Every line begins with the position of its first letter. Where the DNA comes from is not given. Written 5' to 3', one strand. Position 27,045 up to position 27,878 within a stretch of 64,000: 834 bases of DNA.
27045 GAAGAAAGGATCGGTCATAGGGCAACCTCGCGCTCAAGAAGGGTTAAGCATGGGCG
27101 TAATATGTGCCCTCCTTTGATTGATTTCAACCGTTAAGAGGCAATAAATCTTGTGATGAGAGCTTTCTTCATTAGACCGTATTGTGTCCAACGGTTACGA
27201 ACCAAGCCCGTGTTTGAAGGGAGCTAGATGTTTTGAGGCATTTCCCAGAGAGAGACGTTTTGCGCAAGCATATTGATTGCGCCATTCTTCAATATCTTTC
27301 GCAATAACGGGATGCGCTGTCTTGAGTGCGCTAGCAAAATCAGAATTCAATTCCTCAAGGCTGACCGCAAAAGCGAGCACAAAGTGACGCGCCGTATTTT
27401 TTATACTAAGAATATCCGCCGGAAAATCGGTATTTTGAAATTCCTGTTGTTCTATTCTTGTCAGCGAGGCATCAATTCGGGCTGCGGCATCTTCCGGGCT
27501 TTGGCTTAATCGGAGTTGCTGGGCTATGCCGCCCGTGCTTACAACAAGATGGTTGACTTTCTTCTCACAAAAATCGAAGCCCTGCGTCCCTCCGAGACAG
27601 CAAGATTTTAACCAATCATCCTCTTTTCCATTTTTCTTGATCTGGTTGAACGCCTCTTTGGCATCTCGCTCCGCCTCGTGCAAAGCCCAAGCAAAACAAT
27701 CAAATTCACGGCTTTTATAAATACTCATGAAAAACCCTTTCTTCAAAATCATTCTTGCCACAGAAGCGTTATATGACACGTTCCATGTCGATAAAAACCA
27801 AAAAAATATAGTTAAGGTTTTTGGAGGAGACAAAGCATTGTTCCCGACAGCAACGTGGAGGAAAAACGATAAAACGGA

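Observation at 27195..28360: Lower-GC ORFan islets scattered through the housekeeping backbone (candidate effectors or accessory cargo)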

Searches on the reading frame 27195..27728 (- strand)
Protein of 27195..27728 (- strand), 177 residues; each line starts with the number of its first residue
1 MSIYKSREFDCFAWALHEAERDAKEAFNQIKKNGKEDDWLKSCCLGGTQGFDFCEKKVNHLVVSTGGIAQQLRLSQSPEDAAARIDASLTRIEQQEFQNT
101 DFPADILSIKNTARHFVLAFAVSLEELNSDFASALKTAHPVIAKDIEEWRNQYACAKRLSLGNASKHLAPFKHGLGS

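Call 4: search_protein_families(library=pfam, proteins=[window:27195-27728:-], max_evalue=1)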
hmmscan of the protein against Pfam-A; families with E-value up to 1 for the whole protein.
window:27195-27728:- (177 aa): 1 family
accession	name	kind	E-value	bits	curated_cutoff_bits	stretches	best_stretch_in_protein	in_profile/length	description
PF18731.6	HEPN_Swt1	-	0.075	13.8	27.5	1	90-168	41-104/115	Swt1-like HEPN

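Call 5: search_protein_families(library=ncbifam, proteins=[window:27195-27728:-], max_evalue=0.1)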
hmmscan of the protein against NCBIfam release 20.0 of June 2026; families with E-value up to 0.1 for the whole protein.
window:27195-27728:- (177 aa): 1 family
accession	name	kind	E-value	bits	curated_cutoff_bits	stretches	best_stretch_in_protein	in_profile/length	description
NF053634.1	MonDNAglycDR2438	equivalog_domain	0.039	13.5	400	1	64-106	58-101/219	monofunctional DNA glycosylase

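Call 6: list_cluster_members(proteins=[window:27195-27728:-, window:27984-28286:+, window:38688-38984:+, window:51555-52019:-, window:53303-53740:+, window:56144-56764:-, window:1023-1697:-, window:28400-29941:+, window:26352-27062:-])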
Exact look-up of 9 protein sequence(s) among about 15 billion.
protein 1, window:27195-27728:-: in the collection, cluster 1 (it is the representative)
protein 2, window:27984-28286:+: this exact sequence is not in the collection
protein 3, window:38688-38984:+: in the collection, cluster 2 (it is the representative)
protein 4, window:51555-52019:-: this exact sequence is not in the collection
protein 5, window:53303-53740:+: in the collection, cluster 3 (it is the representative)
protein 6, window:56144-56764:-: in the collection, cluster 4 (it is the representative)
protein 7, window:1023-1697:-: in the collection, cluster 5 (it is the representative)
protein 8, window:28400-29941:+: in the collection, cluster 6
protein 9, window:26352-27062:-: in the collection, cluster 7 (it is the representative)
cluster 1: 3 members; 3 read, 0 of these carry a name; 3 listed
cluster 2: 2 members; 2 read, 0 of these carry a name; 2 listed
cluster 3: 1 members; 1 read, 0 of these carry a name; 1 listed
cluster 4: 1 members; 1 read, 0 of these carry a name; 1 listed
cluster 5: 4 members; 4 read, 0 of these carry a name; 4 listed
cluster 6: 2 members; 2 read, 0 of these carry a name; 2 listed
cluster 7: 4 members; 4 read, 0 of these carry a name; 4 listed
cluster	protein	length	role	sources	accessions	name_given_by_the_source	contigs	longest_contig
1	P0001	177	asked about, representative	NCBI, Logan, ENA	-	-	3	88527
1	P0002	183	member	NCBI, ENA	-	-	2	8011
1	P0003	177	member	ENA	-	-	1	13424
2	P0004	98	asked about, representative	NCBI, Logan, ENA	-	-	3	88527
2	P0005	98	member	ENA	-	-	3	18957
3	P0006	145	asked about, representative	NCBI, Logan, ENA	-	-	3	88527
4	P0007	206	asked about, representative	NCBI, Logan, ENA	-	-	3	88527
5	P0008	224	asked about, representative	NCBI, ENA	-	-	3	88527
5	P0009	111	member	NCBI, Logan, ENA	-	-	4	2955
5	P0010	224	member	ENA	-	-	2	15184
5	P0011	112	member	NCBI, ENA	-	-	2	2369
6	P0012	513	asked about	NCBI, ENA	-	-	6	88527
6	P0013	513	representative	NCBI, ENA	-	-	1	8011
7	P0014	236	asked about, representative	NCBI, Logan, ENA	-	-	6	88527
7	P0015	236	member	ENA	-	-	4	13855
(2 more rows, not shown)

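Call 7: find_encoding_contigs(protein=window:27195-27728:-, flank=10000, max_places=6)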
Protein window:27195-27728:- (177 aa): 4 contigs read that carry it; 3 places shown.
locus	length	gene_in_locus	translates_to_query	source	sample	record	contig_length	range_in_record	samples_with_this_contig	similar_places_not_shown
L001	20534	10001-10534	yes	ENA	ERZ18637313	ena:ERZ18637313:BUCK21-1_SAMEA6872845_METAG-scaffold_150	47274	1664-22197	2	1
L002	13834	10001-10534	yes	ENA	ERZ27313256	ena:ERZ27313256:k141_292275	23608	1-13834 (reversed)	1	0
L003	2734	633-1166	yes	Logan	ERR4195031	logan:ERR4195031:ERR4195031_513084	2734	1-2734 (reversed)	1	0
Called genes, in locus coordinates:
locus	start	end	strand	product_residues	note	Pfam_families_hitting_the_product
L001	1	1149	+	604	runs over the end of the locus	PF00009:GTP_EFTU, PF22042:EF-G_D2, PF03144:GTP_EFTU_D2, PF00679:EFG_C, PF21018:BipA_C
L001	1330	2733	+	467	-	PF00270:DEAD, PF04851:ResIII (weak), PF00271:Helicase_C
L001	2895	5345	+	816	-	PF03968:LptD_N (faint), PF04453:LptD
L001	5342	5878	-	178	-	PF00702:Hydrolase, PF08645:PNK3P (weak), PF13419:HAD_2 (weak), PF13242:Hydrolase_like (weak)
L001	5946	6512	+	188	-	PF00160:Pro_isomerase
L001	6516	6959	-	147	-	PF06935:DUF1284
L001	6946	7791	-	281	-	PF03099:BPL_LplA_LipB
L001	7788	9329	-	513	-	PF00133:tRNA-synt_1 (weak), PF01406:tRNA-synt_1e, PF09334:tRNA-synt_1g, PF00133:tRNA-synt_1, PF19303:Anticodon_3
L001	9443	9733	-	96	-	PF14333:DUF4389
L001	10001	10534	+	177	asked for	-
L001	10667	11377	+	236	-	PF01027:Bax1-I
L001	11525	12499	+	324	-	PF00437:T2SSE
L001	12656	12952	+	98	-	PF00216:Bac_DNA_binding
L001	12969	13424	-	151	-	PF02590:SPOUT_MTase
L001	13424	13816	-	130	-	PF02410:RsfS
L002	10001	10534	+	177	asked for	-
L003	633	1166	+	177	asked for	-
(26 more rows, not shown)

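Call 12: find_homologous_proteins(query=window:27195-27728:-, max_evalue=0.01)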
Query window:27195-27728:- (177 aa): 1 proteins with E <= 0.01 among 53 candidates.
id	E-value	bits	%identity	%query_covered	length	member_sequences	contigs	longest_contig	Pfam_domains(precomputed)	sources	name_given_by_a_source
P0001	2.8e-114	397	100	100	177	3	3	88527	-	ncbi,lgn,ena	-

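Call 21: search_protein_representatives(protein=window:27195-27728:-)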
Query: 177 residues. Proteins with E-value up to 0.001 (for the whole library): 5; up to 1e-10: 2; up to 1e-30: 1. The best 5 are listed.
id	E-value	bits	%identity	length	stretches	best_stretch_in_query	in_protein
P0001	8.8e-115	396.8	100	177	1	1-177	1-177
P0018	9.5e-15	71.3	40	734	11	135-165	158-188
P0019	1.6e-08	51.0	40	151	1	52-134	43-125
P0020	3.1e-05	40.3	37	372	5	125-170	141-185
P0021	6.6e-05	39.3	35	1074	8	56-89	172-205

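Call 22: predict_structure(protein=window:27195-27728:-)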
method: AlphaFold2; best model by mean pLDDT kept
length: 177 residues; sequences in the alignment: 1
mean_pLDDT: 61.8   pTM: 0.58
mean pLDDT of the five models: 61.8, 52.1, 47.6, 46.3, 45.7
residues with pLDDT >= 90: 0; 70-90: 62; 50-70: 73; < 50: 42
segments of 3 or more residues with pLDDT < 50: 39-46, 98-106, 155-177
pLDDT, mean of each block of 10 residues (from residue 1): 61 57 54 51 50 57 60 81 85 60 51 72 79 86 81 50 36 34
secondary structure, 60 per line:
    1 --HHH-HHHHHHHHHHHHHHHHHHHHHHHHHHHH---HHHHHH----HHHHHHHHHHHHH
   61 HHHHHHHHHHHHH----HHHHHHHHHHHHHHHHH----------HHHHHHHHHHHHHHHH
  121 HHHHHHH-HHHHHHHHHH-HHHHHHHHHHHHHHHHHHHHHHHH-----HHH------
elements in order: H7-34 H38-43 H48-73 H78-94 H105-127 H129-138 H140-163

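Call 27: find_encoding_contigs(protein=P0019, flank=10000, max_places=4)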
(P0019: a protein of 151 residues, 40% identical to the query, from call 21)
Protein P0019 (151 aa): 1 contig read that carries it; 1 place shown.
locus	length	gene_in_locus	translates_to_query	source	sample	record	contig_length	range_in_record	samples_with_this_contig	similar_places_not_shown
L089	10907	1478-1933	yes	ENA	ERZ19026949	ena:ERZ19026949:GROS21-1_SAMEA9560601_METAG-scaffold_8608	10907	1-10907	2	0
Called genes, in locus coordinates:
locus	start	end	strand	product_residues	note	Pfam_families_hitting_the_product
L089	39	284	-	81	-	-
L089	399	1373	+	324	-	PF04204:HTS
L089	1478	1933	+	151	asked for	-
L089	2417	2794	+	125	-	-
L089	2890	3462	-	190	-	PF00440:TetR_N (faint)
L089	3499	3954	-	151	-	PF00692:dUTPase, PF22769:DCD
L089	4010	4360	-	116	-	PF01740:STAS, PF13466:STAS_2 (weak)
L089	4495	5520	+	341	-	PF02492:cobW, PF07683:CobW_C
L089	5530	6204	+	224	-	PF00702:Hydrolase, PF13419:HAD_2, PF13242:Hydrolase_like (weak)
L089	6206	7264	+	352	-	PF24814:WD40_Prp19 (weak), PF24817:WD40_WDHD1_1st, PF25173:Beta-prop_WDR3_1st (weak), PF25174:Beta-prop_THOC3 (weak), PF23381:Beta-prop_IFT122_1st, PF25173:Beta-prop_WDR3_1st, PF25175:Beta-prop_WDR5, PF25174:Beta-prop_THOC3, +11 more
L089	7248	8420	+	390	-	PF01546:Peptidase_M20, PF07687:M20_dimer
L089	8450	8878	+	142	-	PF21157:DksA_N, PF01258:zf-dskA_traR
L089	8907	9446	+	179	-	-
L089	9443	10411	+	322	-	PF00849:PseudoU_synth_2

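Call 28: find_encoding_contigs(protein=P0003, flank=10000, max_places=3)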
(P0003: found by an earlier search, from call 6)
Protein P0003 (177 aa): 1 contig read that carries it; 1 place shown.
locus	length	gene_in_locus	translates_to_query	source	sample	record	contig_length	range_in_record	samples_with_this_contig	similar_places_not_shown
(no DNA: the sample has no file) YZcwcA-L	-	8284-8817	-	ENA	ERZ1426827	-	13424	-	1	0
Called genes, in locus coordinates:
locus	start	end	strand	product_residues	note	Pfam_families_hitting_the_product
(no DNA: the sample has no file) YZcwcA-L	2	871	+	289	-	?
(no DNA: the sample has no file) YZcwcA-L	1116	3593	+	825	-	PF04453:LptD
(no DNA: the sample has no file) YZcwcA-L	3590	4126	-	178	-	PF00702:Hydrolase, PF08645:PNK3P, PF13419:HAD_2 (weak), PF13242:Hydrolase_like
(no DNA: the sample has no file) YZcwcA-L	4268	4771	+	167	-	PF00160:Pro_isomerase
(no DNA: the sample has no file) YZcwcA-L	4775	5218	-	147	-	PF06935:DUF1284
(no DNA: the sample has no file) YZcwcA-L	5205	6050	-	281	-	PF03099:BPL_LplA_LipB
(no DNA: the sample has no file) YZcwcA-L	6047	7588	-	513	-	PF00133:tRNA-synt_1 (weak), PF01406:tRNA-synt_1e, PF09334:tRNA-synt_1g, PF00133:tRNA-synt_1, PF19303:Anticodon_3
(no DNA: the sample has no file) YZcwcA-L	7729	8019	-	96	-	PF14333:DUF4389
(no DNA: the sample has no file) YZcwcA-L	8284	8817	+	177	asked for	-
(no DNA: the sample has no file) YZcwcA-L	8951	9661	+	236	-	PF01027:Bax1-I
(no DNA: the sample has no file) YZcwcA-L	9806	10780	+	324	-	PF00437:T2SSE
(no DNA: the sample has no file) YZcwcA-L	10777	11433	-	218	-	PF13489:Methyltransf_23, PF08241:Methyltransf_11, PF08242:Methyltransf_12, PF13649:Methyltransf_25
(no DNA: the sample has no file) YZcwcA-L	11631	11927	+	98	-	PF00216:Bac_DNA_binding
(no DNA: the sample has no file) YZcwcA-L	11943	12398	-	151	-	PF02590:SPOUT_MTase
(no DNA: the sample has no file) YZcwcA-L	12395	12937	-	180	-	PF07382:HC2 (weak), PF02410:RsfS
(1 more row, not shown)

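Call 32: search_protein_families(library=phrogs, proteins=[window:27195-27728:-], max_evalue=0.1)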
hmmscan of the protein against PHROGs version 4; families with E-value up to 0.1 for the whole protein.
window:27195-27728:- (177 aa): 0 families

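Call 33: search_protein_families(library=padloc, proteins=[window:27195-27728:-], max_evalue=0.1)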
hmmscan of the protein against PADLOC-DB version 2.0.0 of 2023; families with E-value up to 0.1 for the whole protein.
window:27195-27728:- (177 aa): 0 families

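Call 42: fold_search(model_id=the predicted structure, library=pdb)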
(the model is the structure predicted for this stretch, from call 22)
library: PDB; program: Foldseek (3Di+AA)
matches with E <= 10: 279; with E <= 0.001: 0
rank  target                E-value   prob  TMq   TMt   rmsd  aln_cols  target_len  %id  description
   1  9k4q_C                5.6e-01  0.30  0.20  0.37   9.1       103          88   17  Crystal structure of designed zinc-induced homodimer C2-Zn1-HEHE-2 (released 2025-10-22)
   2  5nwk_G                6.3e-01  0.12  0.20  0.16  15.1       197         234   14  14-3-3c in complex with CPP and fusicoccin (released 2017-11-22)
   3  9k4q_A                7.0e-01  0.25  0.21  0.37  11.4       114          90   18  Crystal structure of designed zinc-induced homodimer C2-Zn1-HEHE-2 (released 2025-10-22)
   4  1o9d_A                9.6e-01  0.12  0.23  0.19  14.2       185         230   14  Structural view of a fungal toxin acting on a 14-3-3 regulatory complex (released 2003-03-06)
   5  7uw5_A                1.3e+00  0.06  0.18  0.05  27.3       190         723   12  EcMscK G924S mutant in a closed conformation (released 2022-11-23)
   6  5nwk_B                1.5e+00  0.09  0.23  0.18  13.3       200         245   14  14-3-3c in complex with CPP and fusicoccin (released 2017-11-22)
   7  8qt5_F                1.6e+00  0.13  0.26  0.20  16.6       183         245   12  Crystal structure of Arabidopsis thaliana 14-3-3 isoform lambda in complex with a phosphopeptide from the transcriptio (released 2023-10-25)
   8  8gjg_A                1.7e+00  0.12  0.21  0.22  19.3       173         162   12  De novo design of high-affinity protein binders to bioactive helical peptides (released 2024-01-10)
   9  9lvb_A                1.8e+00  0.11  0.25  0.12  18.6       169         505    8  IAA-free AUX1 (released 2025-07-23)
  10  5nwk_C                1.8e+00  0.09  0.23  0.18  15.7       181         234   13  14-3-3c in complex with CPP and fusicoccin (released 2017-11-22)
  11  5f5p_A                1.8e+00  0.08  0.22  0.22  18.5       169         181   17  Molecular Basis for Shroom2 Recognition by Rock1 (released 2016-10-19)
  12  2rld_B                1.8e+00  0.28  0.32  0.46  12.3       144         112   11  CRYSTAL STRUCTURE OF A PROTEIN WITH UNKNOWN FUNCTION FROM S23 RIBOSOMAL PROTEIN FAMILY (BT_0352) FROM BACTEROIDES THET (released 2007-10-30)
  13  5maw_E                1.8e+00  0.13  0.21  0.30  11.2        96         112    8  Crystal structure of the flagellin-FliS complex from Bacillus subtilis (released 2017-12-20)
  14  6bqt_B                1.8e+00  0.12  0.25  0.20  14.1       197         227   14  Complex of 14-3-3 theta with an IRSp53 peptide doubly-phosphorylated at T340 and T360 (released 2018-12-05)
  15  9ew5_D                2.1e+00  0.10  0.23  0.19  14.0       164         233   12  Ternary structure of 14-3-3s, C-RAF phosphopeptide (pS259) 12mer and compound 23 (1083848) (released 2025-04-16)
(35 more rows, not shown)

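Call 56: find_encoding_contigs(protein=P0005, flank=6000, max_places=2)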
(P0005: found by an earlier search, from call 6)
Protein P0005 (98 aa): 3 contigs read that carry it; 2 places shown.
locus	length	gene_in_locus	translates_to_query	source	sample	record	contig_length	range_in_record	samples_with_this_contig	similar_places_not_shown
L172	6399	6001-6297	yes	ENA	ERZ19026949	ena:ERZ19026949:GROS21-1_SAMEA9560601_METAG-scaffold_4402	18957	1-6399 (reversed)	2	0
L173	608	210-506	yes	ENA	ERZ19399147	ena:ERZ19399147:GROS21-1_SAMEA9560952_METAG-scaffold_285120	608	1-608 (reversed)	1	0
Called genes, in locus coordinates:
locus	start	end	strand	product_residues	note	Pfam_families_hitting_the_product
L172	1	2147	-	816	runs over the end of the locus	PF03968:LptD_N (faint), PF04453:LptD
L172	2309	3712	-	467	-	PF00270:DEAD, PF04851:ResIII (weak), PF00271:Helicase_C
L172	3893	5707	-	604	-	PF00009:GTP_EFTU, PF22042:EF-G_D2, PF03144:GTP_EFTU_D2, PF00679:EFG_C, PF21018:BipA_C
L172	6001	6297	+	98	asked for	-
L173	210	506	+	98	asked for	-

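Call 57: find_encoding_contigs(protein=P0009, flank=6000, max_places=2)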
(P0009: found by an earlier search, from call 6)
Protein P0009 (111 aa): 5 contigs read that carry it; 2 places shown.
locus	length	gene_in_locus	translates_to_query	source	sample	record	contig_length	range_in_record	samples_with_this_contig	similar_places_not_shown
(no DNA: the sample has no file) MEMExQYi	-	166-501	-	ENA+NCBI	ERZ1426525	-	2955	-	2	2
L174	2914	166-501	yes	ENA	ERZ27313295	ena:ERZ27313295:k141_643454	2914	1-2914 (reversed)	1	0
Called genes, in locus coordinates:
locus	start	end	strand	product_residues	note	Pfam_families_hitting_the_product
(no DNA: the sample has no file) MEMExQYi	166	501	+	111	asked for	-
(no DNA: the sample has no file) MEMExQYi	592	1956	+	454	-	PF00989:PAS (faint), PF13188:PAS_8 (weak), PF08448:PAS_4 (faint), PF13426:PAS_9, PF08447:PAS_3, PF00990:GGDEF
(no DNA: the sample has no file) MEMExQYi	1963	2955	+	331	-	?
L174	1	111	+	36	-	?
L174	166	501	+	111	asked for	-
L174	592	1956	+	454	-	PF00989:PAS (faint), PF13188:PAS_8 (weak), PF08448:PAS_4 (faint), PF13426:PAS_9, PF08447:PAS_3, PF00990:GGDEF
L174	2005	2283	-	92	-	-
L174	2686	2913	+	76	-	?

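Call 83: find_encoding_contigs(protein=P0002, flank=8000, max_places=2)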
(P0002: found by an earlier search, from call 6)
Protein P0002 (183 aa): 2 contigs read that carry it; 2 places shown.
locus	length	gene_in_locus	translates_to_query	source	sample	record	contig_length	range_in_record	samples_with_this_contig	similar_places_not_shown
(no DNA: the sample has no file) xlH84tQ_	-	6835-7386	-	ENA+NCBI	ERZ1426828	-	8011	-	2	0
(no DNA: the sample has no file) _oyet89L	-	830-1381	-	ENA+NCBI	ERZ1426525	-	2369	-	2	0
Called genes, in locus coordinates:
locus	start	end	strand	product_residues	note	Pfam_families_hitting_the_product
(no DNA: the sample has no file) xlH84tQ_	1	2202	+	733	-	?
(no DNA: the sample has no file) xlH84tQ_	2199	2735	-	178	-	PF00702:Hydrolase (weak), PF08645:PNK3P (weak), PF13419:HAD_2 (faint), PF13242:Hydrolase_like (weak)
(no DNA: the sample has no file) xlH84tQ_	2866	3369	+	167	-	PF00160:Pro_isomerase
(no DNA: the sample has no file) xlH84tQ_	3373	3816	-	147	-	PF06935:DUF1284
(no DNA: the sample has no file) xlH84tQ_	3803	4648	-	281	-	PF03099:BPL_LplA_LipB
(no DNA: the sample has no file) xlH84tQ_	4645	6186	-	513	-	PF00133:tRNA-synt_1, PF01406:tRNA-synt_1e, PF09334:tRNA-synt_1g, PF00133:tRNA-synt_1, PF08264:Anticodon_1 (faint), PF19303:Anticodon_3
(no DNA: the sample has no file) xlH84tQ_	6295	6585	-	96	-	PF14333:DUF4389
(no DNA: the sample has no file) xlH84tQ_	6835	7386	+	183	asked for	-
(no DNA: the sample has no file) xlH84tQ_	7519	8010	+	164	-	?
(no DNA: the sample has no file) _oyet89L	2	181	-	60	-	?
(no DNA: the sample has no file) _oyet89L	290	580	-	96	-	PF14333:DUF4389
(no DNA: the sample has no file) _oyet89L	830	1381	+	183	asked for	-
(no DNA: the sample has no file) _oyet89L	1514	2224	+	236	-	PF01027:Bax1-I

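Call 84: search_solved_structures(query=A3, max_evalue=5)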
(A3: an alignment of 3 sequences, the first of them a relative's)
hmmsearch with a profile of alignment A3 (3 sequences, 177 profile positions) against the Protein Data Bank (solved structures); distinct sequences matched with E-value up to 5: 0.

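Call 85: search_dna_similar(query=window:27195-27728:-, collection=plasmids, mode=protein, max_evalue=0.01, max_rows=5)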
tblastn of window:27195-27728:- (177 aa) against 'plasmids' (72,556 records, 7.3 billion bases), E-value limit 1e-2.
No match.

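Call 91: find_related_loci(query=A3, collection=viral_contigs, flank=5000)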
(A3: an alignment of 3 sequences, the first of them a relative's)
Query A3 (177 aa) in viral_contigs; peptide patterns used: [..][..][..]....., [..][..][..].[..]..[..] (x = any residue, [..] = any of these).
109 stretches matched a pattern, but none encodes a relative of the query by tblastn (E <= 1e-3).
